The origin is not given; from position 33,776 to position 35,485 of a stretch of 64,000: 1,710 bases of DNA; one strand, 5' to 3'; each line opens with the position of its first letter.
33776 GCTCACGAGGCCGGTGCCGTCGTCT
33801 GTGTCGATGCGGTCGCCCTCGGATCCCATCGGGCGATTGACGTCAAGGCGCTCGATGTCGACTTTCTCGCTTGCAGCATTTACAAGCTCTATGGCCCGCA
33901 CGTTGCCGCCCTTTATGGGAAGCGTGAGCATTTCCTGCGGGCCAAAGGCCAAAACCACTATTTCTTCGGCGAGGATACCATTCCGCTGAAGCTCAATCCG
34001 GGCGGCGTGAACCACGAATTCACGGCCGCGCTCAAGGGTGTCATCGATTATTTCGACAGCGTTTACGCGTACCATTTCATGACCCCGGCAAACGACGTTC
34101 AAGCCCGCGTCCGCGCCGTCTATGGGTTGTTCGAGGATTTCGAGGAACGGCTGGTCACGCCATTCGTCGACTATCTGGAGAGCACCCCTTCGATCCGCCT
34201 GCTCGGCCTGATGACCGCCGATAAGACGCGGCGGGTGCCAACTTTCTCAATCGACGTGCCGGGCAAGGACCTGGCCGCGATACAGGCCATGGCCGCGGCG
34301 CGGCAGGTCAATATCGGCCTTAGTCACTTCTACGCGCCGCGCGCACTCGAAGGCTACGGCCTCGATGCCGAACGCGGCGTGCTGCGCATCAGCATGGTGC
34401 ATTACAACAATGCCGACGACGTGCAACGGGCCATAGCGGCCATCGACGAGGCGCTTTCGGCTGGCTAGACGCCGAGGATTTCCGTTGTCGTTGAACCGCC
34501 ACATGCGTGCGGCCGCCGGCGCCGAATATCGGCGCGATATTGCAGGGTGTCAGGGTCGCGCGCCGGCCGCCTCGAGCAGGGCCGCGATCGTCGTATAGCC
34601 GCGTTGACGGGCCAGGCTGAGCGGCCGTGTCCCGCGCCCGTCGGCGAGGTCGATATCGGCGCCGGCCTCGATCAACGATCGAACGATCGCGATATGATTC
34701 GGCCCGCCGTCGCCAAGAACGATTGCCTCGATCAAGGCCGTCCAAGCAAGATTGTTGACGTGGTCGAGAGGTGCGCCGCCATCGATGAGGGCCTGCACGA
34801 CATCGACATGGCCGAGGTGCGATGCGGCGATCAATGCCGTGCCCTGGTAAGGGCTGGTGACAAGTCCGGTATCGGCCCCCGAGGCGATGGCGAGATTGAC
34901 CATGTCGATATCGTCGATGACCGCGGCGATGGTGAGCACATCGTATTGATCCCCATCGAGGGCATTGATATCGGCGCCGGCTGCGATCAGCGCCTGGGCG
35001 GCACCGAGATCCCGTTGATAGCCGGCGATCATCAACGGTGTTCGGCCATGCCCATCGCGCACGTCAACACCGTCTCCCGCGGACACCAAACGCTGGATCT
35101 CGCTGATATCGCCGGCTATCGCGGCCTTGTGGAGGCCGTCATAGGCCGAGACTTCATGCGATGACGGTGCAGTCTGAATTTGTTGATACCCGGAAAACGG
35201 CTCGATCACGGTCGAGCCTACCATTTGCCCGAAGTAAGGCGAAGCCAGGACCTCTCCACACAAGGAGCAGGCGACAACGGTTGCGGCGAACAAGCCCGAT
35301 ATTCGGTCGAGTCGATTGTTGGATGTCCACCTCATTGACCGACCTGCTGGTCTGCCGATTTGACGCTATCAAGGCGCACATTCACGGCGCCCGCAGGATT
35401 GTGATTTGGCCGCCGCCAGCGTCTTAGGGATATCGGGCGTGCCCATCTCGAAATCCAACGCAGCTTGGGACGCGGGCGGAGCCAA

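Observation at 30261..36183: MmyB-like regulator divergent from a block of unusual genes: 13+-TM membrane protein, class-V PLP enzyme, ankyrin lipoprotein, low-GC glycosyltransferase-like gene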

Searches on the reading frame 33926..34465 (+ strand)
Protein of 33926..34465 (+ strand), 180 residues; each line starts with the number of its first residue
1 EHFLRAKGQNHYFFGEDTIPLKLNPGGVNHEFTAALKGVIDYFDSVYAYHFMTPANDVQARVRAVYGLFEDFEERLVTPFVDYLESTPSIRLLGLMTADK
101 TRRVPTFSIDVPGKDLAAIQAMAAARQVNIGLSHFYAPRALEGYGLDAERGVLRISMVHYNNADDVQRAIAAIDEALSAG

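Call 57: search_solved_structures(query=window:33926-34465:+, max_evalue=1, show_alignments=5)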
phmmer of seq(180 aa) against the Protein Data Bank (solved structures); distinct sequences matched with E-value up to 1: 2.
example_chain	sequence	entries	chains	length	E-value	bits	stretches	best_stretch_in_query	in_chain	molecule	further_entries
9x4u_A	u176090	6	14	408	1.2e-14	57.9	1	66-176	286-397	Aminotransferase-like protein FGM3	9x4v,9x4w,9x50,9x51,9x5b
7mkv_A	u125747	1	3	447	4.2e-06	30.1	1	73-177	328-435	Cysteine desulfurase-like protein ustD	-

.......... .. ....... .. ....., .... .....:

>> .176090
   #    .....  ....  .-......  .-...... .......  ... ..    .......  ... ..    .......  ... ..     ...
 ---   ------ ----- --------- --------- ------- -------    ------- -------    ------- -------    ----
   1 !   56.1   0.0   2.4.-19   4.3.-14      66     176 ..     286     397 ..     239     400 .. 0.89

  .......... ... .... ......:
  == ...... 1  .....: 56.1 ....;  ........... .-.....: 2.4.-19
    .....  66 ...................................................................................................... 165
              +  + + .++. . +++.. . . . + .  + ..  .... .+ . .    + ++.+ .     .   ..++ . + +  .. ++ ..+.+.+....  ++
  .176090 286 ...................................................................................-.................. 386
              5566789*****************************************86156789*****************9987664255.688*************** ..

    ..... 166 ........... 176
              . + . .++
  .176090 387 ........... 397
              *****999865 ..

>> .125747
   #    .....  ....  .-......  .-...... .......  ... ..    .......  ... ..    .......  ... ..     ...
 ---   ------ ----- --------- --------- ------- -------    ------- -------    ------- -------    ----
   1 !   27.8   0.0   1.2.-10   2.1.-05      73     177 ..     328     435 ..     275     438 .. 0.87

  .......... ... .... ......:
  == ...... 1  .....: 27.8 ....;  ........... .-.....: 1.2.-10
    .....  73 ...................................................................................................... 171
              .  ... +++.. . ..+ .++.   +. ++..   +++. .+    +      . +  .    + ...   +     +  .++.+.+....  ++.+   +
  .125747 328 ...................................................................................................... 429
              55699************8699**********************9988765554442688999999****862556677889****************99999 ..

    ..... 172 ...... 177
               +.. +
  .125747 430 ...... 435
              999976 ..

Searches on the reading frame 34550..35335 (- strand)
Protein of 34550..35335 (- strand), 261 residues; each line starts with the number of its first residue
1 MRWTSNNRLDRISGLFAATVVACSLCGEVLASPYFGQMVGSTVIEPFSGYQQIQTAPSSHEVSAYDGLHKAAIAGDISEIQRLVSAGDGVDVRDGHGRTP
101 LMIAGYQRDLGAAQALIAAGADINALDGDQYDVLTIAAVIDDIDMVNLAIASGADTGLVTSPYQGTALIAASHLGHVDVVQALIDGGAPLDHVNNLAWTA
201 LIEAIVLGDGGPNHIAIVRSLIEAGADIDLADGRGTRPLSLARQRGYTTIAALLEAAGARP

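Call 3: search_protein_families(library=pfam, proteins=[window:34550-35335:-], max_evalue=0.1)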
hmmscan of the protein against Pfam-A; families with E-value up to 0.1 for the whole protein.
window:34550-35335:- (261 aa): 7 families
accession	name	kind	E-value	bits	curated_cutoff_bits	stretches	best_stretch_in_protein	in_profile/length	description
PF12796.13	Ank_2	-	1.3e-23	83.8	27.3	3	135-232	2-90/90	Ankyrin repeats (3 copies)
PF13637.12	Ank_4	-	1.7e-20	73.1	22.7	4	68-117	1-50/50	Ankyrin repeats (many copies)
PF00023.36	Ank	-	2.7e-18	65.5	21.1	3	166-195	4-33/33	Ankyrin repeat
PF13857.12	Ank_5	-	6.2e-12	46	27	1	84-129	2-48/56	Ankyrin repeats (many copies)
PF13606.12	Ank_3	-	1.9e-11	43.4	22.3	0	166-192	4-30/30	Ankyrin repeat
PF24521.3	Ank_KRIT1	-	0.015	15.4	80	0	165-245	47-128/149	KRIT1 ankyrin-repeats domain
PF01667.23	Ribosomal_S27e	-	0.024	14.8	24.5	1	17-36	23-42/55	Ribosomal protein S27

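Call 4: search_protein_families(library=ncbifam, proteins=[window:34550-35335:-], max_evalue=0.1)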
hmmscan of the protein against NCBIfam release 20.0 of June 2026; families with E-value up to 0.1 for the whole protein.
window:34550-35335:- (261 aa): 10 families
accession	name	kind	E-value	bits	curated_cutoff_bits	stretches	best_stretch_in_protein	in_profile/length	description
NF043029.1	T4SS_AnkY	equivalog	5.1e-17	61.5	600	3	163-246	457-535/543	Dot/Icm T4SS effector AnkY/LegA9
NF043023.1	T4SS_AnkH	equivalog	9.5e-15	54.3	600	2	70-161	5-96/467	Dot/Icm T4SS effector AnkH/LegA3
NF041931.2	MzaA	equivalog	1.7e-13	50.3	800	2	74-148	12-86/726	MZA anti-phage system associated sigma-70 family RNA polymerase sigma factor MzaA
NF043022.1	T4SS_AnkG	equivalog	2.2e-06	26.7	500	1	128-250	294-414/455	Dot/Icm T4SS effector AnkG/AnkZ/LegA7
NF043024.1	T4SS_AnkI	equivalog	0.00076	18.3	550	0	165-228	242-310/439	Dot/Icm T4SS effector AnkI/LegAS4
NF043028.1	T4SS_AnkX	equivalog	0.0019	16.4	1400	1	71-202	555-690/938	Dot/Icm T4SS effector AnkN/AnkX/LegA8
NF001629.0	PRK00415.1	equivalog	0.002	17.6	70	1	17-37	30-50/62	30S ribosomal protein S27e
NF043019.1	T4SS_AnkC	equivalog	0.0079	15.1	450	0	90-185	120-222/459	Dot/Icm T4SS effector AnkC/LegA12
NF043021.1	T4SS_AnkF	equivalog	0.027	12.7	1000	0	134-191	589-646/917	Dot/Icm T4SS effector AnkF/LegA14/Ceg31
NF043020.1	T4SS_AnkD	equivalog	0.063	12.2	500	1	93-133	77-117/426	Dot/Icm T4SS effector AnkD/LegA15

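Call 79: search_protein_families(library=padloc, proteins=[window:34550-35335:-], max_evalue=0.01)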
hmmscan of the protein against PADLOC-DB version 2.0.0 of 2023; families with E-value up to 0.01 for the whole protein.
window:34550-35335:- (261 aa): 3 families
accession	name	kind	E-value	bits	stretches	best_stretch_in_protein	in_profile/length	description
PDLC04783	PDC-M72A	-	4.9e-23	80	1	74-255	207-387/392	-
PDLC02908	Ankyrin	-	6.5e-07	26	1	134-244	740-845/880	-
PDLC02203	MzaA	-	0.0001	18.7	0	77-124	24-71/683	-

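Call 80: search_protein_families(library=phrogs, proteins=[window:34550-35335:-], max_evalue=0.01)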
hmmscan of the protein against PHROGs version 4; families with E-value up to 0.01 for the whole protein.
window:34550-35335:- (261 aa): 3 families
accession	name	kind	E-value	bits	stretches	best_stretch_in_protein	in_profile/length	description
phrog_9049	-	unknown function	4.9e-24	83.4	1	57-256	3117-3311/4700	-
phrog_9262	-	unknown function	1.8e-13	51.6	2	133-244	43-152/253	-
phrog_16592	-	unknown function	0.0012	17.8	0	78-156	158-240/974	-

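Call 86: list_cluster_members(proteins=[window:34550-35293:-, window:34550-35263:-, window:34550-35224:-, window:34550-35209:-, window:31335-33113:+])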
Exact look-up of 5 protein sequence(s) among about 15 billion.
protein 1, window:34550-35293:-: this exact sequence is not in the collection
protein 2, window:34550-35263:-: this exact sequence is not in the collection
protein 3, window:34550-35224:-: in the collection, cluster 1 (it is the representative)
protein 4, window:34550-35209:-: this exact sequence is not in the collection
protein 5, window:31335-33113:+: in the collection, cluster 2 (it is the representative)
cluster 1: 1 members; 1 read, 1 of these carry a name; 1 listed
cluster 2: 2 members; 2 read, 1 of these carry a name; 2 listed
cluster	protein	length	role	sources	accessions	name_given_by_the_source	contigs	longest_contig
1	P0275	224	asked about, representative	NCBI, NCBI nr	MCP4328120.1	MAG: ankyrin repeat domain-containing protein [Alphaproteobacteria bacterium] | ankyrin repeat domain-containing protein [Alphaproteobacteria bacterium]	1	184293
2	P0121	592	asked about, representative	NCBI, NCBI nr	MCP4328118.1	MAG: hypothetical protein GY791_06740 [Alphaproteobacteria bacterium] | hypothetical protein [Alphaproteobacteria bacterium]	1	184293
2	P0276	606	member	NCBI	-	-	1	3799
